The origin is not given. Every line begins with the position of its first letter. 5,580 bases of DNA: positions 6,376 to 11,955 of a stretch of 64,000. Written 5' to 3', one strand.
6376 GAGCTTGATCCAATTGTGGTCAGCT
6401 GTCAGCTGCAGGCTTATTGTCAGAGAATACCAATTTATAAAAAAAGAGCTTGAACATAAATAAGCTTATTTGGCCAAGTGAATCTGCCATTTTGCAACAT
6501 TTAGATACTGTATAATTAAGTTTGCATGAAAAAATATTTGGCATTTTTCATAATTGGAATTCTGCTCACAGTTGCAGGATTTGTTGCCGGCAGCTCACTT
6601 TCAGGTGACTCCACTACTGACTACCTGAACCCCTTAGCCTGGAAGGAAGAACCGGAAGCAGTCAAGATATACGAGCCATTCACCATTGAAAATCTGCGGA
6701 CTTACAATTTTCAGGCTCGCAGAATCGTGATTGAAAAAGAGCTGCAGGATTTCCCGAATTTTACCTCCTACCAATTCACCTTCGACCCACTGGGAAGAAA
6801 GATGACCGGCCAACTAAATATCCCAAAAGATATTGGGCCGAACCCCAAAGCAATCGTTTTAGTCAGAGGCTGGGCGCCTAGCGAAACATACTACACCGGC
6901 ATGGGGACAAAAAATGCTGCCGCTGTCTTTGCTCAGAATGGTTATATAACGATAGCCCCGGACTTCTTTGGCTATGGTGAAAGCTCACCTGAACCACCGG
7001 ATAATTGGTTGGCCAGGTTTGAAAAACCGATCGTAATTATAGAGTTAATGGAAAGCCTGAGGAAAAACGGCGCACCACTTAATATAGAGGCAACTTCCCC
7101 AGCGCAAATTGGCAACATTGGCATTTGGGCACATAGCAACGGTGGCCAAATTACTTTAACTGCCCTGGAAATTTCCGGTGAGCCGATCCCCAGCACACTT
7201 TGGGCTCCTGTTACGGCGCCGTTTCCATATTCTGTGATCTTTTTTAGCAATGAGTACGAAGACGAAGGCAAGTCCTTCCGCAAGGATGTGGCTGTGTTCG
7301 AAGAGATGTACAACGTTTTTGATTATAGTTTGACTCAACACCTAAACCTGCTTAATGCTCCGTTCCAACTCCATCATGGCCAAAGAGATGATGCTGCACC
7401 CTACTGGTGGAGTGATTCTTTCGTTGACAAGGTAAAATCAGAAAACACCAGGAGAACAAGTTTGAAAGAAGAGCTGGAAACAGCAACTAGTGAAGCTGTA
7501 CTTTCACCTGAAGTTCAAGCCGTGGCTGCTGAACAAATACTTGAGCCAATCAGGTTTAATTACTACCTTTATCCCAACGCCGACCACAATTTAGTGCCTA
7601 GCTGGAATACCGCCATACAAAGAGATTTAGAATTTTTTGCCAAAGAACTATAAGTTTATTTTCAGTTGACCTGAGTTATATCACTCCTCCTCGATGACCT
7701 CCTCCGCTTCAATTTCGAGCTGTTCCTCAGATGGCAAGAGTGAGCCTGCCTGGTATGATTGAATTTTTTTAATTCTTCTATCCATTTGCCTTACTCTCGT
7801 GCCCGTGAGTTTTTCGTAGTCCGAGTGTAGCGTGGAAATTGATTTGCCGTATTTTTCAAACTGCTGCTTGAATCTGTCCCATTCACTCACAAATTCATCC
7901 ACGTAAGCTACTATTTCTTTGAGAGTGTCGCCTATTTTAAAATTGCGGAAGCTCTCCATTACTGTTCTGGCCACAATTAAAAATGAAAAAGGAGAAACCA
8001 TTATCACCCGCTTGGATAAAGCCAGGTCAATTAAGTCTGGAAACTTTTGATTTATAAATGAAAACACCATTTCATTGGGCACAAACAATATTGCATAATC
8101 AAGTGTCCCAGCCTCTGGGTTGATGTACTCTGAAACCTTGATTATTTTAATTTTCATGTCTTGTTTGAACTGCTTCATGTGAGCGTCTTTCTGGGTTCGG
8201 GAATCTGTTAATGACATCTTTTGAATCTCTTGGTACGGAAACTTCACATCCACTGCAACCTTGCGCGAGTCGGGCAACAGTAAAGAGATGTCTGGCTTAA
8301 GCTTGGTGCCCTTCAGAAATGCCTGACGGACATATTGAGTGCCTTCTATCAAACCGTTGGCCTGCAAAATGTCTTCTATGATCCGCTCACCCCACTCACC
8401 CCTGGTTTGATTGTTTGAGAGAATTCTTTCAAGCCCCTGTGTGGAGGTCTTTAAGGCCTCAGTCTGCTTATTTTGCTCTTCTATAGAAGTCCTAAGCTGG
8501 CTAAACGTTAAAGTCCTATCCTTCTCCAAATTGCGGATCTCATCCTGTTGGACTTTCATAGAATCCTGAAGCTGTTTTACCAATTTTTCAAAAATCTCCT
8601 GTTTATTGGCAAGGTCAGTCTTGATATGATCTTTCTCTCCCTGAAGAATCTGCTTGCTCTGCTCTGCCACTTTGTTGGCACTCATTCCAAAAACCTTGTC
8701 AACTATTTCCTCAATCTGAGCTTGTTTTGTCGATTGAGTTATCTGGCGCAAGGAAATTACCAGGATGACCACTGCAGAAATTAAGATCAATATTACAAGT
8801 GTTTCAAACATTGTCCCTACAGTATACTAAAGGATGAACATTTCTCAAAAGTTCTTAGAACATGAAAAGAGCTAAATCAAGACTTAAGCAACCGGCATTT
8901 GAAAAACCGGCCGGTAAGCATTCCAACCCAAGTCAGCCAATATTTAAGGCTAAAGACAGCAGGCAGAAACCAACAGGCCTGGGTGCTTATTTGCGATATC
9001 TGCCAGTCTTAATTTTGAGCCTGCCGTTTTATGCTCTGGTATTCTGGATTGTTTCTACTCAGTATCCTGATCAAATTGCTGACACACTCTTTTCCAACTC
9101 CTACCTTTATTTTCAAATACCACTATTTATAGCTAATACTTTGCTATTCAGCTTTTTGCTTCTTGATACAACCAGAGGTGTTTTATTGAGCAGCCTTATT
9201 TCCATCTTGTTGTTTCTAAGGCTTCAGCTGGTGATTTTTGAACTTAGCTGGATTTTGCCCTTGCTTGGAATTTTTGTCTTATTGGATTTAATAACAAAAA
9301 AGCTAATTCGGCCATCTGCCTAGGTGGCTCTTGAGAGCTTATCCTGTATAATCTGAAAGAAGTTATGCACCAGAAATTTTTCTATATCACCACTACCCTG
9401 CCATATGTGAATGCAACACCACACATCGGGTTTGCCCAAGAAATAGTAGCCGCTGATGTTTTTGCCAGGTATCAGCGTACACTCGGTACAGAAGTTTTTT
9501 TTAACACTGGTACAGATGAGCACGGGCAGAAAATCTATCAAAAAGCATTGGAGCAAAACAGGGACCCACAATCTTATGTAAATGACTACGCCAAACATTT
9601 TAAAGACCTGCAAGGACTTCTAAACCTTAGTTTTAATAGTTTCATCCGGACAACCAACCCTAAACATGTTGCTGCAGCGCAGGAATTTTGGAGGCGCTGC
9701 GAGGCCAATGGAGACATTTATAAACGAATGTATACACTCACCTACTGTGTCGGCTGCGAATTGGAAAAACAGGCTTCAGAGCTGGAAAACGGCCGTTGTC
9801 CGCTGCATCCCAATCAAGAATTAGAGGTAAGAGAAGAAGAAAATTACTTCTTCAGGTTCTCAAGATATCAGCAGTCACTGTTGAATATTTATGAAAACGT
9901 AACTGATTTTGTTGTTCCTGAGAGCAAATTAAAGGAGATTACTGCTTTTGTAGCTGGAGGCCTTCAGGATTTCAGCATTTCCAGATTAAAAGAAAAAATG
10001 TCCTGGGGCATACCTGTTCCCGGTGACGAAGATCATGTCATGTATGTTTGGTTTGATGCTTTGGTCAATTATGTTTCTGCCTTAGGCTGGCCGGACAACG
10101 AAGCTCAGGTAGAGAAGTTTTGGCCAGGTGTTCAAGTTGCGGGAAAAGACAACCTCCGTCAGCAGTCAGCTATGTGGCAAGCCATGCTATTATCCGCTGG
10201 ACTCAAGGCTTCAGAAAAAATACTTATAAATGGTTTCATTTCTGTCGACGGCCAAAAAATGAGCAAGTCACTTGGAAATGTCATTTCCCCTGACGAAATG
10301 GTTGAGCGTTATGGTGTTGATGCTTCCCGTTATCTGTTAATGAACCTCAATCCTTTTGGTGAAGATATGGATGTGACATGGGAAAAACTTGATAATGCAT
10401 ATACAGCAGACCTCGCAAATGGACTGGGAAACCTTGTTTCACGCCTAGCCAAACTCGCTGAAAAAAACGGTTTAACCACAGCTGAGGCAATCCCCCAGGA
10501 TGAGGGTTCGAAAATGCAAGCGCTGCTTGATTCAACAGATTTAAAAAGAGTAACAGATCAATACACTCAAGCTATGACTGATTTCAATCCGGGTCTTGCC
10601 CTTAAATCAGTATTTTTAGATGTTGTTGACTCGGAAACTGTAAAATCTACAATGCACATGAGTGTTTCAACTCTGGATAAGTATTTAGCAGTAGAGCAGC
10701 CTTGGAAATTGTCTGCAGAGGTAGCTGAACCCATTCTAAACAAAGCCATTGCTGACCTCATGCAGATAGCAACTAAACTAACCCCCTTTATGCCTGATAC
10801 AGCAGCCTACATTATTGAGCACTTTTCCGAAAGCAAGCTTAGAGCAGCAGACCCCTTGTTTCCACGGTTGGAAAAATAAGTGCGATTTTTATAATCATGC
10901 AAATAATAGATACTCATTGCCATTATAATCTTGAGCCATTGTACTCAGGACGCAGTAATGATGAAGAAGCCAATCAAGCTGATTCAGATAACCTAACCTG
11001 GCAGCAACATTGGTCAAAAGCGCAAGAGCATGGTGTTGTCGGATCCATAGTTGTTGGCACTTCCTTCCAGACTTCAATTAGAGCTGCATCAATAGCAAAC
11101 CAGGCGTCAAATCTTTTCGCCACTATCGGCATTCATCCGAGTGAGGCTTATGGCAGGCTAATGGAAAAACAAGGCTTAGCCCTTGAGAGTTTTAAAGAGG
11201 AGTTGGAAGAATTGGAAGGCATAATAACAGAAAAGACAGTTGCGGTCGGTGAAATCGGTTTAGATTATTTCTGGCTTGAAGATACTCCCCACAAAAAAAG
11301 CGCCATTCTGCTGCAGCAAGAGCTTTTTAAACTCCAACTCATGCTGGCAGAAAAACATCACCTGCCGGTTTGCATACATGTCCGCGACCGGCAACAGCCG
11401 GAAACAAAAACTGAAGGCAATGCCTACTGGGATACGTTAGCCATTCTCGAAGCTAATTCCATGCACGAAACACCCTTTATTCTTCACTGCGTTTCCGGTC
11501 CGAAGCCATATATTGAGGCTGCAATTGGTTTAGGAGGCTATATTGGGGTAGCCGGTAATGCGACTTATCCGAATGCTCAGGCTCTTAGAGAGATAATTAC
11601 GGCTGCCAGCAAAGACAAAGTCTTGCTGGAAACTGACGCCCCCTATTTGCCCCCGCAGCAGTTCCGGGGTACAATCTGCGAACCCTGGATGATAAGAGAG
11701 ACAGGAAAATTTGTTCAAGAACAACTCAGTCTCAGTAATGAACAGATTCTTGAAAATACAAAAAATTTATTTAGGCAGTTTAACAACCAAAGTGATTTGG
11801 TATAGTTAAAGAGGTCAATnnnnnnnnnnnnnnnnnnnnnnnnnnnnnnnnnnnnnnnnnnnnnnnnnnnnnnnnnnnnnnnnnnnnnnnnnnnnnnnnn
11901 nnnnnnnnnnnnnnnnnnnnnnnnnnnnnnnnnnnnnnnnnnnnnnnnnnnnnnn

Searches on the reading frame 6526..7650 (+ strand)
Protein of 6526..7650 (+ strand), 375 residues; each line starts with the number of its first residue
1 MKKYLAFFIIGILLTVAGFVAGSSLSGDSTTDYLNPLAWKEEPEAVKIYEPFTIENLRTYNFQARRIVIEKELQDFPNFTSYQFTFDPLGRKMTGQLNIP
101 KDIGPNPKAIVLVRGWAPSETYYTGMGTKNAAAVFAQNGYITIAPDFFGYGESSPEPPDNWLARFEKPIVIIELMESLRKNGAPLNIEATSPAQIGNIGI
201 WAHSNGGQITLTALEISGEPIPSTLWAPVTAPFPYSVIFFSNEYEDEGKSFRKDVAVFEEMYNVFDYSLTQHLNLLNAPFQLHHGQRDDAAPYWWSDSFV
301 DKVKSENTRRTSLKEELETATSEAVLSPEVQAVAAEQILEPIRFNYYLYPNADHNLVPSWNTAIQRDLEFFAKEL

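Call 67: search_protein_families(library=pfam, proteins=[window:6526-7650:+], max_evalue=0.001)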
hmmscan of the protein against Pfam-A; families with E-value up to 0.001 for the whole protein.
window:6526-7650:+ (375 aa): 4 families
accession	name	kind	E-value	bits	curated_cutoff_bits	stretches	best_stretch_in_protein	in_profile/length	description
PF00326.27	Peptidase_S9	-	0.00011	22.1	22.6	0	197-308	65-175/213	Prolyl oligopeptidase family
PF12146.15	Hydrolase_4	-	0.00015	21.6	27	0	257-311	172-225/239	Serine aminopeptidase, S33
PF12697.13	Abhydrolase_6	-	0.00024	22.3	26.3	1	110-293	1-169/217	Alpha/beta hydrolase family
PF00561.26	Abhydrolase_1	-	0.00093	19.4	25.8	0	131-221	19-94/245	alpha/beta hydrolase fold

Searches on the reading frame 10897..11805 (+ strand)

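Call 4: search_protein_families(library=pfam, proteins=[window:10897-11805:+], max_evalue=0.01)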
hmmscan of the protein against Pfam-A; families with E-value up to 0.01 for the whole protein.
window:10897-11805:+ (302 aa): 1 family
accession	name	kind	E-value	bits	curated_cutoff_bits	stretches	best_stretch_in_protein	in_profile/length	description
PF01026.27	TatD_DNase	-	4.8e-55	187.1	27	1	4-294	1-250/253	TatD related DNase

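Call 63: search_protein_families(library=ncbifam, proteins=[window:10897-11802:+], max_evalue=0.001)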
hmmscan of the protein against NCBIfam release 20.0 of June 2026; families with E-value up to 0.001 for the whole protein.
window:10897-11802:+ (302 aa): 5 families
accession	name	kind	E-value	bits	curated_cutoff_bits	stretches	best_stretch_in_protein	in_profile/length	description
TIGR00010.1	TIGR00010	subfamily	2.3e-47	161.6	206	1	3-292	1-251/253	YchF/TatD family DNA exonuclease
NF008075.0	PRK10812.1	equivalog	5.7e-26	91.3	438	1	39-293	26-252/265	metal-dependent hydrolase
NF008522.0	PRK11449.1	equivalog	7.6e-26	90.8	481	1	2-264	4-224/259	metal-dependent hydrolase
NF007745.0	PRK10425.1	equivalog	6.3e-24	84.6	395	1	39-258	21-214/260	3'-5' ssDNA/RNA exonuclease TatD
NF041926.1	QatD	equivalog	2.1e-14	53.2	230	1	48-288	24-232/239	Qat anti-phage system TatD family nuclease QatD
